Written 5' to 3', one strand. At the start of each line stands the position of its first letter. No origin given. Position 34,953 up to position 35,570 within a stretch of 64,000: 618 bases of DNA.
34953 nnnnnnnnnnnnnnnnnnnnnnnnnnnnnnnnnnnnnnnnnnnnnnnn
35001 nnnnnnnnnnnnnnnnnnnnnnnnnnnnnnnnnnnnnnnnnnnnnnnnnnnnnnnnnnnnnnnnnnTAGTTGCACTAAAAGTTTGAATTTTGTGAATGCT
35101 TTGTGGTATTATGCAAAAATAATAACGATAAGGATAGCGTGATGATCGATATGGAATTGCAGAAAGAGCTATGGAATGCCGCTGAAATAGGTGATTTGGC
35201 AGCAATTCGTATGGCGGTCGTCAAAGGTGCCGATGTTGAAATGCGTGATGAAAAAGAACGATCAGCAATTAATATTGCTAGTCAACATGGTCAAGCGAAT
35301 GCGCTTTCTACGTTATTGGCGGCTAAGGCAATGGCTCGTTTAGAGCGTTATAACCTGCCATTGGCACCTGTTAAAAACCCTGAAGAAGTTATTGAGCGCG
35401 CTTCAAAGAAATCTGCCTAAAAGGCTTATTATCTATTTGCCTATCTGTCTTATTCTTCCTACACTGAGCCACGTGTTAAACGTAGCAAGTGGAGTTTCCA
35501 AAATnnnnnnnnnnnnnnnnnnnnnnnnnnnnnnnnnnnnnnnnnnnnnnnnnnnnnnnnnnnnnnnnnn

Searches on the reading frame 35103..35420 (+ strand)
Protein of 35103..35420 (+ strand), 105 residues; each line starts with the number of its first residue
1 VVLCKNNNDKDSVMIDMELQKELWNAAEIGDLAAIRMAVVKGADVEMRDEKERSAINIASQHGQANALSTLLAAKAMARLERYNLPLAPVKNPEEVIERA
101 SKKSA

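Call 44: search_protein_families(library=pfam, proteins=[window:35103-35420:+], max_evalue=0.01)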
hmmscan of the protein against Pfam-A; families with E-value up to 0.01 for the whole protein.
window:35103-35420:+ (105 aa): 2 families
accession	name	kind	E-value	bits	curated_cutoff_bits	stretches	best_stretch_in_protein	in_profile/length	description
PF13637.12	Ank_4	-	6.6e-05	23.6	22.7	1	23-72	1-50/50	Ankyrin repeats (many copies)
PF12796.13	Ank_2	-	0.00044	21.2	27.3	1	23-77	1-54/90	Ankyrin repeats (3 copies)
